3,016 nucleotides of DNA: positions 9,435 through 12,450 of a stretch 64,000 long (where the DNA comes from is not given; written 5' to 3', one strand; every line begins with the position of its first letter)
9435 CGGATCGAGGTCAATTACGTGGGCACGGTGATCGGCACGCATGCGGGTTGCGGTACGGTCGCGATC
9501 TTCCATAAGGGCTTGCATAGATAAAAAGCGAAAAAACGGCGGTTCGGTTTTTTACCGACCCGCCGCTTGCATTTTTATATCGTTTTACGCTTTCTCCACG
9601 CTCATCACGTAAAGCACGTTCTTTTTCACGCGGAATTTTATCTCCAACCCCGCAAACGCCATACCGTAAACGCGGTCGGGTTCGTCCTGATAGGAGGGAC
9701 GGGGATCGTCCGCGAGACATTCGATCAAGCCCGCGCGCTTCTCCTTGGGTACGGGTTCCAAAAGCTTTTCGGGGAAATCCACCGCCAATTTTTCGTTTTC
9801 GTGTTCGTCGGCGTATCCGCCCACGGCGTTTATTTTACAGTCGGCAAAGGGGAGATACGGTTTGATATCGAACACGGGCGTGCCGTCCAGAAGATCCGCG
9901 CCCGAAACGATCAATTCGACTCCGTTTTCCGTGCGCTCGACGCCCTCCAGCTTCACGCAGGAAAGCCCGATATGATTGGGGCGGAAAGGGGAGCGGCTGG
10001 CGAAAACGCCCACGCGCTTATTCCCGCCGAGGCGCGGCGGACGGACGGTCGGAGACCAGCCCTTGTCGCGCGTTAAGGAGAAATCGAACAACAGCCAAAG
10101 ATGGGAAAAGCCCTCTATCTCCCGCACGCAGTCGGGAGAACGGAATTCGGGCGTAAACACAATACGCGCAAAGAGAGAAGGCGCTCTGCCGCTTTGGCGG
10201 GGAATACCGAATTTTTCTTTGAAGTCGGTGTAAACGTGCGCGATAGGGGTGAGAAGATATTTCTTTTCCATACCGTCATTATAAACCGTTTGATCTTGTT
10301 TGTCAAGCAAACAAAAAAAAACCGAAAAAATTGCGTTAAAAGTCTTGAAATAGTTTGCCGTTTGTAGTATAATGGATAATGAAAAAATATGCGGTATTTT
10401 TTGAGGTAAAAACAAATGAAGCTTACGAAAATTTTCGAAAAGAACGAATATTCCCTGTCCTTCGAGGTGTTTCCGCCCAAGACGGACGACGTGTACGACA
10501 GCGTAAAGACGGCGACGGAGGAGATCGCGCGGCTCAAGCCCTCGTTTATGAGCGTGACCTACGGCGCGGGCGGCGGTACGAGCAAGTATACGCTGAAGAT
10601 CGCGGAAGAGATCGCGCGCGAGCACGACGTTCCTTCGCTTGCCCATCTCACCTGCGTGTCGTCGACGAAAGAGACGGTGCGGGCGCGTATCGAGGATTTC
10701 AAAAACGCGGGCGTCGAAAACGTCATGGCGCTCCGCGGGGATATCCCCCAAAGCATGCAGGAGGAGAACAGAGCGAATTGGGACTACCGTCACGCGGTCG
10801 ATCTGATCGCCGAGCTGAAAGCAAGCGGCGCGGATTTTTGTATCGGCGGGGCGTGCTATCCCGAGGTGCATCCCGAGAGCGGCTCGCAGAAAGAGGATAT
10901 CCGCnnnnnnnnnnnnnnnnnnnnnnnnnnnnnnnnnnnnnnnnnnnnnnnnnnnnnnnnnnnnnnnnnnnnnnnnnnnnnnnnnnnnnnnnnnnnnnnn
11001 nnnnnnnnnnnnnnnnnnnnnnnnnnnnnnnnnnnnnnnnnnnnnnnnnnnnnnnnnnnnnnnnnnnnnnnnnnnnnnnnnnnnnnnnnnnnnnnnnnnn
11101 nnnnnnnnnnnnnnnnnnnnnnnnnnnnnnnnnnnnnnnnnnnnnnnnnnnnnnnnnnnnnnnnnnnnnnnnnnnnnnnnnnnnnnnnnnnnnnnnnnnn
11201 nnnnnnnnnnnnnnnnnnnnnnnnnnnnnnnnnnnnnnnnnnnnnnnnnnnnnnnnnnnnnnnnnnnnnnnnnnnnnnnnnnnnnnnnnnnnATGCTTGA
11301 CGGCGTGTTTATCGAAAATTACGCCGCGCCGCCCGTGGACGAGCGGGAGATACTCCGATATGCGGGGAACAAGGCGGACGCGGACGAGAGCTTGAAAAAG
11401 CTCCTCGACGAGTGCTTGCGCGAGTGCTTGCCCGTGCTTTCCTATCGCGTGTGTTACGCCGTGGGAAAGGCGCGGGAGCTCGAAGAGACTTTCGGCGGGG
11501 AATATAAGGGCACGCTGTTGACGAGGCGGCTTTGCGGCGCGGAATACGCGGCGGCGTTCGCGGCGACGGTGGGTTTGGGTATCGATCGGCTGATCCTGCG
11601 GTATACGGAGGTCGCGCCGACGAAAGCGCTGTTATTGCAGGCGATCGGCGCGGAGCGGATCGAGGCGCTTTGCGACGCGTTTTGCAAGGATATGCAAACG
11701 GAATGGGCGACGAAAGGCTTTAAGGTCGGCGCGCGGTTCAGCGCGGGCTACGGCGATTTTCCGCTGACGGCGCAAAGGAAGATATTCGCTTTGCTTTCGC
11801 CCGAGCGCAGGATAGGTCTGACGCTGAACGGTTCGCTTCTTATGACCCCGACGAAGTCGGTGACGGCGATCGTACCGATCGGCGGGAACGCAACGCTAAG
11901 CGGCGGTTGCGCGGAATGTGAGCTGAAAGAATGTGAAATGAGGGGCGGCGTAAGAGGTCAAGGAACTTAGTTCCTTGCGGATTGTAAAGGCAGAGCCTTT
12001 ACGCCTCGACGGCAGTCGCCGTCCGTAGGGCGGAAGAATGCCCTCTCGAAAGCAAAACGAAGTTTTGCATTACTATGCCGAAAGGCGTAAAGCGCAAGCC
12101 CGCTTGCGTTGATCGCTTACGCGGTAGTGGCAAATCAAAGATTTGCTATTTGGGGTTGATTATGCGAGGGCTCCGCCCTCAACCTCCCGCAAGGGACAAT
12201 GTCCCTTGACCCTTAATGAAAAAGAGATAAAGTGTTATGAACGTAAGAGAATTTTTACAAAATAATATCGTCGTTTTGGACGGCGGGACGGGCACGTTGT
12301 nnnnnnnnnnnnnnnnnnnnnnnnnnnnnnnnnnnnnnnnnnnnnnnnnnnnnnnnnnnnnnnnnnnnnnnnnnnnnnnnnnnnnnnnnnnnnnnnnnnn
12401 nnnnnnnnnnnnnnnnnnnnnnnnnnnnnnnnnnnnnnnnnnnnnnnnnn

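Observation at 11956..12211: E1: 256-bp head-to-head dimer of the hairpin element, 11 consecutive hairpins, supplying the stop codon of the upstream gene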

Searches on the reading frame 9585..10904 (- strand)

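Call 79: search_protein_families(library=pfam, proteins=[window:9585-10904:-], max_evalue=0.00001)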
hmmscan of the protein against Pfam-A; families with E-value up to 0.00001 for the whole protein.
window:9585-10904:- (439 aa): 2 families
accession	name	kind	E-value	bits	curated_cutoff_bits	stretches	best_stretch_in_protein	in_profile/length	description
PF01980.22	TrmO_N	-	1.7e-42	144.7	26.8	1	233-355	1-116/116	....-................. O N-terminal domain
PF18389.7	TrmO_C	-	5e-11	43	27.1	1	372-427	2-65/65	TrmO C-terminal domain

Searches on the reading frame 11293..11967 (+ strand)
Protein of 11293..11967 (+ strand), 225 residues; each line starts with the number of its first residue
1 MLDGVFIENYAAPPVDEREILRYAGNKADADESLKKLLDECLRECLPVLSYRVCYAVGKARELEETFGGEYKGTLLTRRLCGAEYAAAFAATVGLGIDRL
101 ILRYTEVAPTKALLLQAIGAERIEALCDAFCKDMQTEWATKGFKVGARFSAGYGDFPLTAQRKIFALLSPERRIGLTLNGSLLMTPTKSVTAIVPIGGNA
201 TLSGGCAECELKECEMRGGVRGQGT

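Call 29: find_homologous_proteins(query=window:11293-11967:+, max_evalue=1e-20)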
Query window:11293-11967:+ (225 aa): 4839 proteins with E <= 1e-20 among 6607 candidates; the best 120 are listed.
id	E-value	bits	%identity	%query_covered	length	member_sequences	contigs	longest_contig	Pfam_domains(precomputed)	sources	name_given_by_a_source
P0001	8.8e-145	498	100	100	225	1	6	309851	PF02965.23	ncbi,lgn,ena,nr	ncbi:MAG: hypothetical protein IJX91_04970 [Clostridia bacterium]|nr:hypothetical protein [Clostridi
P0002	4.7e-91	322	68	96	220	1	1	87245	PF02965.23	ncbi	-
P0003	1.3e-82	295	68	87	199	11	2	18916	PF02965.23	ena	-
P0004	1.0e-81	292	69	87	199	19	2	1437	PF02965.23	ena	-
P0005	2.4e-74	267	63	87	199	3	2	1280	PF02965.23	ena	-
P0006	1.5e-72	262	58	96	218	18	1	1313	PF02965.23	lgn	-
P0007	4.8e-72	260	58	96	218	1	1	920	PF02965.23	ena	-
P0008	7.0e-71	256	58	97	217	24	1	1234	PF02965.23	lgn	-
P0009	1.1e-70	256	55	96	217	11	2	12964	PF02965.23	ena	-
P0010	1.2e-70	255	55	98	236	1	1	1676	PF02965.23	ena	-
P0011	2.1e-69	251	58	96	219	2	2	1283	PF02965.23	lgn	-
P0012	6.5e-69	250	57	96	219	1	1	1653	PF02965.23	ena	-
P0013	8.8e-69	249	56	96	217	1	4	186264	PF02965.23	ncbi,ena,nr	ncbi:MAG: Vitamin B12 dependent methionine synthase activation subunit [Clostridia bacterium]|nr:Vit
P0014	1.3e-68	249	55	96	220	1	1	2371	PF02965.23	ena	-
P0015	3.9e-67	244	56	97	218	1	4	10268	PF02965.23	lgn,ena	-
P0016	1.8e-66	242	55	96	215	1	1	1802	PF02965.23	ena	-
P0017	2.0e-66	242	62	87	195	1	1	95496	PF02965.23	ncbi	-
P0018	2.2e-66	241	53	96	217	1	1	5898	PF02965.23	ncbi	-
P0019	7.5e-66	240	54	96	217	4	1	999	PF02965.23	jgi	-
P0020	1.7e-65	239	55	96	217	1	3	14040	PF02965.23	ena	-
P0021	3.7e-65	237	52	98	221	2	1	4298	PF02965.23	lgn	-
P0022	5.1e-65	237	55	96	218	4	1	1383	PF02965.23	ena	-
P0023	1.3e-64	236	55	95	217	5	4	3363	PF02965.23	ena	-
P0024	1.3e-64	236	57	96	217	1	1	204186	PF02965.23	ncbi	-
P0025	1.6e-64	235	57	96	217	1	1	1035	PF02965.23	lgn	-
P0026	3.5e-64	234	61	88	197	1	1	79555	PF02965.23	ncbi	-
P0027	6.0e-64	234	55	96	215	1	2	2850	PF02965.23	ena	-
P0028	9.6e-64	233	53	96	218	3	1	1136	PF02965.23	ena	-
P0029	1.9e-63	232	53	95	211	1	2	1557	PF02965.23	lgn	-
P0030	3.2e-63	231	53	96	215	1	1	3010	PF02965.23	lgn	-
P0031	3.4e-63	231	56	96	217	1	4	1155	PF02965.23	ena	-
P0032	4.0e-63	231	53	96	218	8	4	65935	PF02965.23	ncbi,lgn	-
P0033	9.4e-63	230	56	97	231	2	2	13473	PF02965.23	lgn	-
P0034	9.9e-63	230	51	96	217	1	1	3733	PF02965.23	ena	-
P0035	3.2e-62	228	54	96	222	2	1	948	PF02965.23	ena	-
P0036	3.3e-62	228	52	96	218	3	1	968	PF02965.23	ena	-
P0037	5.9e-62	227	55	96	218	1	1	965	PF02965.23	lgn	-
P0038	3.8e-61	224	53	96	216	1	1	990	PF02965.23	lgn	-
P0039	7.1e-61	223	54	96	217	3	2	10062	PF02965.23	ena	-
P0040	1.2e-60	223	53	96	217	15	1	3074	PF02965.23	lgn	-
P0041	1.3e-60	223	55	86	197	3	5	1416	PF02965.23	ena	-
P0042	1.7e-60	222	58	86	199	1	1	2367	PF02965.23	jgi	jgi:hypothetical protein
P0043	2.2e-60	222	54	96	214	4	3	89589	PF02965.23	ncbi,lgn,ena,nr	ncbi:MAG: Vitamin B12 dependent methionine synthase activation subunit [Clostridia bacterium]|nr:Vit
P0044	2.2e-60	222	52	96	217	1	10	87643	PF02965.23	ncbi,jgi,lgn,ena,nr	ncbi:MAG: hypothetical protein E7355_04165 [Clostridiales bacterium]|nr:hypothetical protein [Clostr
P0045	2.5e-60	222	52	96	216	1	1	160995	PF02965.23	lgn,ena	-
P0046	2.7e-60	222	54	87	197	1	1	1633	PF02965.23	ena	-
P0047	2.9e-60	221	54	96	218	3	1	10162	PF02965.23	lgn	-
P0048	3.9e-60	221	53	96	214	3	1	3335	PF02965.23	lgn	-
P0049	4.3e-60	221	57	86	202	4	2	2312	PF02965.23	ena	-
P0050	1.1e-59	220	55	96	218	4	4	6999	PF02965.23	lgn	-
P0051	1.7e-59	219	58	86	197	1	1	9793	PF02965.23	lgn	-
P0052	1.8e-59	219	51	96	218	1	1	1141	PF02965.23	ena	-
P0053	2.1e-59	219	58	86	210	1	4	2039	PF02965.23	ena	-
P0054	2.2e-59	219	56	86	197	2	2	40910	PF02965.23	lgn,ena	-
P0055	2.7e-59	218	55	86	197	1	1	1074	PF02965.23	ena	-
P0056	3.5e-59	218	58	87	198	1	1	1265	PF02965.23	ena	-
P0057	3.8e-59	218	53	96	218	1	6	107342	PF02965.23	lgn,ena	-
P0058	6.0e-59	217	52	96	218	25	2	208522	PF02965.23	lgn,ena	-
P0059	6.7e-59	217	52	95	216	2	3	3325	PF02965.23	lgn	-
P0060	7.1e-59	217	56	87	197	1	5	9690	PF02965.23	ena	-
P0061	7.6e-59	217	52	96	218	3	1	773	PF02965.23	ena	-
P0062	1.5e-58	216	52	96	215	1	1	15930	PF02965.23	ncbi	-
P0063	1.6e-58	216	57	86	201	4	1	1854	PF02965.23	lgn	-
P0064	1.8e-58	216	57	86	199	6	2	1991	PF02965.23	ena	-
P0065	2.2e-58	215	56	86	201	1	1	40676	PF02965.23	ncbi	-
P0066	2.6e-58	215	52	96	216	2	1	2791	PF02965.23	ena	-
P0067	4.2e-58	214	56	88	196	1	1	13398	PF02965.23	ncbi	-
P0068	4.9e-58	214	53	95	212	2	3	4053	PF02965.23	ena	-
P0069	5.5e-58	214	55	88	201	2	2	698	PF02965.23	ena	-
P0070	6.6e-58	214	56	87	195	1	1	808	PF02965.23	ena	-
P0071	7.0e-58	214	56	86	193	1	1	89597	PF02965.23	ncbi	-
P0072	9.7e-58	213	53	96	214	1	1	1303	PF02965.23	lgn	-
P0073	1.3e-57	213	51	96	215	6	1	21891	PF02965.23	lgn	-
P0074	1.9e-57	212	56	86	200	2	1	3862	PF02965.23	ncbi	-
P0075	2.3e-57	212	51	96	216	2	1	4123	PF02965.23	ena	-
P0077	3.0e-57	212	55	86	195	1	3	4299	PF02965.23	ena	-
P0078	3.3e-57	211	56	86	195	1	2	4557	PF02965.23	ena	-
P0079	3.6e-57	211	55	86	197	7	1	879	PF02965.23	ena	-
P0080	5.2e-57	211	55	87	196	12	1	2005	PF02965.23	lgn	-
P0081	5.3e-57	211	55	87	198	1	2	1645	PF02965.23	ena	-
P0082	5.4e-57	211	53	96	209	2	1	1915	PF02965.23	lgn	-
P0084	8.8e-57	210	57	87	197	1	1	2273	PF02965.23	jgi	jgi:hypothetical protein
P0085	9.4e-57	210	52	95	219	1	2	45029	PF02965.23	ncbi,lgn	-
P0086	9.8e-57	210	52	96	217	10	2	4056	PF02965.23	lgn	-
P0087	9.9e-57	210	55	87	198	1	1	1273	PF02965.23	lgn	-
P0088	1.1e-56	210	50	96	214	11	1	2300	PF02965.23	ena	-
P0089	1.1e-56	210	60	86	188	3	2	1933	PF02965.23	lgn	-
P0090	1.2e-56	210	53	96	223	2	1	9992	PF02965.23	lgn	-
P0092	1.5e-56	209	55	88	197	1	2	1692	PF02965.23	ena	-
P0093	1.6e-56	209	49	96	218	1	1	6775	PF02965.23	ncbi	-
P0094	1.6e-56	209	52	97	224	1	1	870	PF02965.23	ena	-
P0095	1.7e-56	209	51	96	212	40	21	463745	PF02965.23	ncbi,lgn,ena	-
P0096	1.8e-56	209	50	96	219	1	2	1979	PF02965.23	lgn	-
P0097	1.9e-56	209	52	95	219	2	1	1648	PF02965.23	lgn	-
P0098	2.4e-56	209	55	86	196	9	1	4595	PF02965.23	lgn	-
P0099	2.7e-56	208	49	96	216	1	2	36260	PF02965.23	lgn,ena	-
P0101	3.2e-56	208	56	88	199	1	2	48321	PF02965.23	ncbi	-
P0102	4.5e-56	208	50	96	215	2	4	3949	PF02965.23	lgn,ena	-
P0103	5.8e-56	207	51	94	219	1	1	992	PF02965.23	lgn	-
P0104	6.0e-56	207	59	88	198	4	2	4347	PF02965.23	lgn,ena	-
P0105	8.1e-56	207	50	96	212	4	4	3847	PF02965.23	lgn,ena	-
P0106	9.6e-56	207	54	87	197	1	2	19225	PF02965.23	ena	-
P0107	1.1e-55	206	48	96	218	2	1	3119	PF02965.23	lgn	-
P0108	1.1e-55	206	50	96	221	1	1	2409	PF02965.23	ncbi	-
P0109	1.3e-55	206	51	96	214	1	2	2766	PF02965.23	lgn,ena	-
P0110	1.8e-55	206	53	88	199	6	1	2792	PF02965.23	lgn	-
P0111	3.2e-55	205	50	96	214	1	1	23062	PF02965.23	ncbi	-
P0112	3.3e-55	205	55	86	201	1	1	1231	PF02965.23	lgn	-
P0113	3.3e-55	205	55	86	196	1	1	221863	PF02965.23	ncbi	-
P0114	3.5e-55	205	56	86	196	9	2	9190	PF02965.23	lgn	-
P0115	3.6e-55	205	51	96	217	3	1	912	PF02965.23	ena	-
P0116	3.9e-55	205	54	87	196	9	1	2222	PF02965.23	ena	-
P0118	4.3e-55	205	52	96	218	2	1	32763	PF02965.23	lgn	-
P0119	4.7e-55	204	51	97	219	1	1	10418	PF02965.23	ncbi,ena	-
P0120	4.8e-55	204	48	96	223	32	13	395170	PF02965.23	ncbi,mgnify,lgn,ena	mgnify:FL=1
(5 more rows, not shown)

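Call 31: find_encoding_contigs(protein=P0002, flank=3000, max_places=3)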
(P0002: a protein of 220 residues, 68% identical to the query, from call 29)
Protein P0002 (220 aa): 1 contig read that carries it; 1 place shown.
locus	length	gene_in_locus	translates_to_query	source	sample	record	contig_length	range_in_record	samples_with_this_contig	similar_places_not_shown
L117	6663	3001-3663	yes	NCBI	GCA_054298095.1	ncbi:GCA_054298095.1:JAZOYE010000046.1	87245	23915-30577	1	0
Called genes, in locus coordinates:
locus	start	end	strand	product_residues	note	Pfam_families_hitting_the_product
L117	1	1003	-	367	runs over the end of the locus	PF02386:TrkH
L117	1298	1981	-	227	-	PF01980:TrmO_N, PF18389:TrmO_C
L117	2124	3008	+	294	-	PF02219:MTHFR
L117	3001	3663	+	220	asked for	PF02965:Met_synt_B12 (weak)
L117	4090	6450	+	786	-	PF02574:S-methyl_trans, PF00809:Pterin_bind, PF02607:B12-binding_2, PF02310:B12-binding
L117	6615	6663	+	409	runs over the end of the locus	PF00764:Arginosuc_synth, PF20979:Arginosuc_syn_C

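Call 50: find_related_loci(query=window:11293-11967:+, collection=metagenome_contigs, flank=1500)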
Query window:11293-11967:+ (225 aa) in metagenome_contigs; peptide patterns used: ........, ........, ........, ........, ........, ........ (x = any residue, [..] = any of these).
550 stretches matched a pattern; 255 encode a relative of the query (tblastn E <= 1e-3); the best 80 are kept; 80 distinct loci.
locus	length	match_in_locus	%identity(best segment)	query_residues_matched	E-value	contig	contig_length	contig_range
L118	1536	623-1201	51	1-196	2e-58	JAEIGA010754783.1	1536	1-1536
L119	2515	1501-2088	50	1-199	4e-55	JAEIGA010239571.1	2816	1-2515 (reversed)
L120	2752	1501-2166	47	1-218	3e-53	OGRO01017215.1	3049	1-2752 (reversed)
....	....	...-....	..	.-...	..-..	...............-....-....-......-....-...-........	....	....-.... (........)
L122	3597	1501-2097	49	1-197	3e-52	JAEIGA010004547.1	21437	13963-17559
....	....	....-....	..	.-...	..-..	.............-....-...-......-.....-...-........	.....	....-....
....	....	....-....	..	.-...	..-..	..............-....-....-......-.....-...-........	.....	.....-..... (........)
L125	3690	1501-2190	43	3-220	1e-49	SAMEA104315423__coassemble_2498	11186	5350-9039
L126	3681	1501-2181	43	3-217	2e-49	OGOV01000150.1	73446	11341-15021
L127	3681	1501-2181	43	3-217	3e-49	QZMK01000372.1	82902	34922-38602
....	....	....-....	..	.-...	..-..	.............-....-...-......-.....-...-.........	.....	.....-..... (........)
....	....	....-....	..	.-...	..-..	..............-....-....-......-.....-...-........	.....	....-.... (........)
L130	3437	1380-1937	45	6-194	1e-47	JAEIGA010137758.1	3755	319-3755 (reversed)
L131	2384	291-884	43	2-197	5e-46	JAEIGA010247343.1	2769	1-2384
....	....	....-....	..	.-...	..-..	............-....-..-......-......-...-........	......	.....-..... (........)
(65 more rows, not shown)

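Call 53: find_encoding_contigs(protein=P0003, flank=4000, max_places=2)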
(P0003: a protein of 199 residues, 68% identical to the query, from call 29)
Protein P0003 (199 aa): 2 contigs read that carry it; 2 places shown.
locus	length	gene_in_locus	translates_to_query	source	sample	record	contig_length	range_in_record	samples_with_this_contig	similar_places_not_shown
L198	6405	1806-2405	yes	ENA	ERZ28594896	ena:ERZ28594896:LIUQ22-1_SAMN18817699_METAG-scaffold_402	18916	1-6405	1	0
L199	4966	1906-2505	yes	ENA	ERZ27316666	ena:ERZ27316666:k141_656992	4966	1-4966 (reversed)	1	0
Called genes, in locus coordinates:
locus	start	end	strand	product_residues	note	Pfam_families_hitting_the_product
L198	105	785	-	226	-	PF01980:TrmO_N, PF18389:TrmO_C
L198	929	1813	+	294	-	PF02219:MTHFR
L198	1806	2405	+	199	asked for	PF02965:Met_synt_B12 (weak)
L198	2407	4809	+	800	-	PF02574:S-methyl_trans, PF03599:CdhD (faint), PF00809:Pterin_bind, PF02607:B12-binding_2, PF02310:B12-binding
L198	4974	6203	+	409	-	PF00764:Arginosuc_synth, PF20979:Arginosuc_syn_C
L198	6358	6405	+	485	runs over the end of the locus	PF00206:Lyase_1, PF14698:ASL_C2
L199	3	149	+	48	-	?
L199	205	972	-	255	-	PF01980:TrmO_N, PF18389:TrmO_C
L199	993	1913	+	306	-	PF02219:MTHFR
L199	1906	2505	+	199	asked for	PF02965:Met_synt_B12 (weak)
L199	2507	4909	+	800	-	PF02574:S-methyl_trans, PF03599:CdhD (faint), PF00809:Pterin_bind, PF02607:B12-binding_2, PF02310:B12-binding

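Call 54: find_encoding_contigs(protein=P0017, flank=4000, max_places=2)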
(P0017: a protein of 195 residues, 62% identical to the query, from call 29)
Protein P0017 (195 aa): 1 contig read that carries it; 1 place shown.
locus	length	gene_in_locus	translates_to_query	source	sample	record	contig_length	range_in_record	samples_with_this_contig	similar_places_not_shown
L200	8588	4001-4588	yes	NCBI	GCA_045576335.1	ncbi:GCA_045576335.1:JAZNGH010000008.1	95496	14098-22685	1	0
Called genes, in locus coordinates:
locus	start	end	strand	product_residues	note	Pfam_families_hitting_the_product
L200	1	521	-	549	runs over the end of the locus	-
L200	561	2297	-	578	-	-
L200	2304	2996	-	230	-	PF01980:TrmO_N, PF18389:TrmO_C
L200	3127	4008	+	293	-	PF02219:MTHFR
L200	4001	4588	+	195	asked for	PF02965:Met_synt_B12 (weak)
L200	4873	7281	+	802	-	PF02574:S-methyl_trans, PF00809:Pterin_bind, PF02607:B12-binding_2, PF02310:B12-binding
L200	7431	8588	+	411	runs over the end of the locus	PF00764:Arginosuc_synth, PF20979:Arginosuc_syn_C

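Call 55: find_encoding_contigs(protein=P0024, flank=4000, max_places=2)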
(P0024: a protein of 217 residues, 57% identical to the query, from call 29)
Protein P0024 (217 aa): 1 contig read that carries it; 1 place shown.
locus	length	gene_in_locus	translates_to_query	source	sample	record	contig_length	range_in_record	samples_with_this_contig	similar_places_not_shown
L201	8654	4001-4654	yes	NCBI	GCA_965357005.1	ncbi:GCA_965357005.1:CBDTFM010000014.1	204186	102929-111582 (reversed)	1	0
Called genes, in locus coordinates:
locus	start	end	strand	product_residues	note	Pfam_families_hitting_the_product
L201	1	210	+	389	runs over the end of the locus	PF12838:Fer4_7 (weak), PF13183:Fer4_8 (faint), PF13187:Fer4_9 (faint), PF04432:FrhB_FdhB_C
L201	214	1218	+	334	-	PF00535:Glycos_transf_2, PF10111:Glyco_tranf_2_2, PF13641:Glyco_tranf_2_3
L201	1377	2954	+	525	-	PF04932:Wzy_C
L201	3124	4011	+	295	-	PF02219:MTHFR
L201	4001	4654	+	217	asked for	PF02965:Met_synt_B12 (weak)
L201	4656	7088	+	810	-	PF02574:S-methyl_trans, PF00809:Pterin_bind, PF02607:B12-binding_2, PF02310:B12-binding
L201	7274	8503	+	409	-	PF00764:Arginosuc_synth, PF20979:Arginosuc_syn_C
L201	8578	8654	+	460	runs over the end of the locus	PF00206:Lyase_1, PF14698:ASL_C2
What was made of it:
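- Orthologous sites are empty in close relatives without visible compensation (calls 53, 55).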

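Call 79: search_protein_families(library=pfam, proteins=[window:11293-11967:+], max_evalue=0.00001)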
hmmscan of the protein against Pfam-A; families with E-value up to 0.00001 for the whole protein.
window:11293-11967:+ (225 aa): 1 family
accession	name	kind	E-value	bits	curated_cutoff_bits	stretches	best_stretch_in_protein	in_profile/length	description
PF02965.22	Met_synt_B12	-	3.7e-09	36.8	25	1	83-194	120-246/273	Vitamin B12 dependent methionine synthase, activation domain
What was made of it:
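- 11293..11970 (+): Upstream gene: stand-alone MetH activation-domain protein (225 aa). Its last codons, from within GTA at 11950-11952 onward, are element sequence. Pfam PF02965 (call 79).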

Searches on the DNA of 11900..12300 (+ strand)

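Call 12: search_rna_families(source=window, start=11900, end=12300, threshold=evalue, max_evalue=10)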
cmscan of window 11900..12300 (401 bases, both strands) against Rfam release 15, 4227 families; matches with E-value up to 10: 2.
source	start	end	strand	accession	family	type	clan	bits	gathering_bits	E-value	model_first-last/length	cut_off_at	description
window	12063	12095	+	RF01343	CRISPR-DR33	Gene; CRISPR;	-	17.4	39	0.53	1-37/37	no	CRISPR RNA direct repeat element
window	11941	12026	+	RF01997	mir-969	Gene; miRNA;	-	14.9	61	5.8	1-86/86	no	mir-969 microRNA precursor family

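Call 88: search_dna_similar(query=window:11950-12216:+, collection=plasmids, mode=distant, max_rows=8)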
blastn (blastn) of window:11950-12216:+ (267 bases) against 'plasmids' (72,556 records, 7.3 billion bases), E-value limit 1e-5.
No match.
